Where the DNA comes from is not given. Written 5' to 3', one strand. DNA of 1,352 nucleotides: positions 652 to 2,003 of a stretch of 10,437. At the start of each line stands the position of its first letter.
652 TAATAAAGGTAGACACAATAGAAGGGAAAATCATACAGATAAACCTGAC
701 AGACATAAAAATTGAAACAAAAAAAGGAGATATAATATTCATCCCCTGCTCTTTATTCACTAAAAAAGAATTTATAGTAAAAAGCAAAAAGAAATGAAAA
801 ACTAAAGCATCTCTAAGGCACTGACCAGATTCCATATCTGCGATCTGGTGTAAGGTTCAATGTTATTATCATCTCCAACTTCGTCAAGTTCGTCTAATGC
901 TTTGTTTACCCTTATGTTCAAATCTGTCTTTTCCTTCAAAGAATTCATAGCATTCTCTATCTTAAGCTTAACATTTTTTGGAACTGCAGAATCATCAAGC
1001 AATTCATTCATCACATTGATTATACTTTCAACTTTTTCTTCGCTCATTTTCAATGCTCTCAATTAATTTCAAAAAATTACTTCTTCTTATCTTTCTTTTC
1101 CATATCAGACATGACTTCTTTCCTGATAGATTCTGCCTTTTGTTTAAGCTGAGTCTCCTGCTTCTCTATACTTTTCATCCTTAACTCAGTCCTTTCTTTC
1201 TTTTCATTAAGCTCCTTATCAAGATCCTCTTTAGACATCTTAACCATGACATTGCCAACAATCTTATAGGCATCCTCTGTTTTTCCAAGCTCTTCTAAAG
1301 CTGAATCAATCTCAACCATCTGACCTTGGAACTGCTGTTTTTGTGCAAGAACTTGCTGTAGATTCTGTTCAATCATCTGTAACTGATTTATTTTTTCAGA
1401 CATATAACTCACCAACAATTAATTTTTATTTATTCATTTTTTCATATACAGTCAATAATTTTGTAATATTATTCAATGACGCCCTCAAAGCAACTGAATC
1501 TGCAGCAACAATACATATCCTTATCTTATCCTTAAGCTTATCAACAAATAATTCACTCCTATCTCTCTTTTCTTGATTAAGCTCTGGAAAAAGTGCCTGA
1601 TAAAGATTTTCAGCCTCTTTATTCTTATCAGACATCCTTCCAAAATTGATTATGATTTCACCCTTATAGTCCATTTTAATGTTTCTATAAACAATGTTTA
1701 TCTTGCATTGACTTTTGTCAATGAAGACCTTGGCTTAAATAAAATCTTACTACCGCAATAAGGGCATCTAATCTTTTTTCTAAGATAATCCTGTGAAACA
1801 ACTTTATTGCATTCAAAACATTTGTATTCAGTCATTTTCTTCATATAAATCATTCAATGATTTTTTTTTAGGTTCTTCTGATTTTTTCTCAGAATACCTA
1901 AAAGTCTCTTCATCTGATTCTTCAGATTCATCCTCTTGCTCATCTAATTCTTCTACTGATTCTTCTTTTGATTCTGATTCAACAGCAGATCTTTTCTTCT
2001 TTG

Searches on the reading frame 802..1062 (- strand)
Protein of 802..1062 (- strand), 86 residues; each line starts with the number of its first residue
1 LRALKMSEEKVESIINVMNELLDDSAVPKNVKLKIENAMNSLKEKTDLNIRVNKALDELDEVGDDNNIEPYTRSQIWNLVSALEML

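Call 3: search_protein_families(library=pfam, proteins=[window:802-1062:-], max_evalue=0.001)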
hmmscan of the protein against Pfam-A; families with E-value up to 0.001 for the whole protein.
window:802-1062:- (86 aa): 1 family
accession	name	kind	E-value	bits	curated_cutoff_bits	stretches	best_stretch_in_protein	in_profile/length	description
PF03685.18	UPF0147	-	6.2e-19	68.3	23.6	1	8-85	2-80/81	Uncharacterised protein family (UPF0147)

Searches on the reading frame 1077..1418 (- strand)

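Call 3: search_protein_families(library=pfam, proteins=[window:1077-1418:-], max_evalue=0.001)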
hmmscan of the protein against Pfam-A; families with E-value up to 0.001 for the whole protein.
window:1077-1418:- (113 aa): 1 family
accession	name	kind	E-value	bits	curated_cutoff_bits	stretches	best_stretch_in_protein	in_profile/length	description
PF01920.25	Prefoldin_2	-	1.1e-16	61.2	27.6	1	8-106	2-103/106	Prefoldin subunit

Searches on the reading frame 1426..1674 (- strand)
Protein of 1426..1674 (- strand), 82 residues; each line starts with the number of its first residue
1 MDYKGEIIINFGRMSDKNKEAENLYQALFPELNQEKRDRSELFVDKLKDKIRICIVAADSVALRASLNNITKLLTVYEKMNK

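Call 3: search_protein_families(library=pfam, proteins=[window:1426-1674:-], max_evalue=0.001)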
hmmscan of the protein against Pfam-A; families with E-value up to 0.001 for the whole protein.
window:1426-1674:- (82 aa): 1 family
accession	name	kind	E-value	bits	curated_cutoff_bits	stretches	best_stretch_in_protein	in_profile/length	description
PF09341.15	Pcc1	-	5e-08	33.7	20.9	1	18-80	11-73/75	Transcription factor Pcc1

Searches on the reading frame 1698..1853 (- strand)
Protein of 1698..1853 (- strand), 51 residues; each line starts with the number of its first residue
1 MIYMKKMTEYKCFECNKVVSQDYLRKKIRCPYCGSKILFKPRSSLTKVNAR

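Call 3: search_protein_families(library=pfam, proteins=[window:1698-1853:-], max_evalue=0.001)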
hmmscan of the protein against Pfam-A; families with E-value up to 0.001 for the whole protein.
window:1698-1853:- (51 aa): 1 family
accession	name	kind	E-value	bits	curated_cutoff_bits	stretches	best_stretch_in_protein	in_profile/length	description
PF03604.18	Zn_ribbon_RPAB4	-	2.8e-05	24.1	24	1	10-42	1-32/32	DNA directed RNA polymerase, 7 kDa subunit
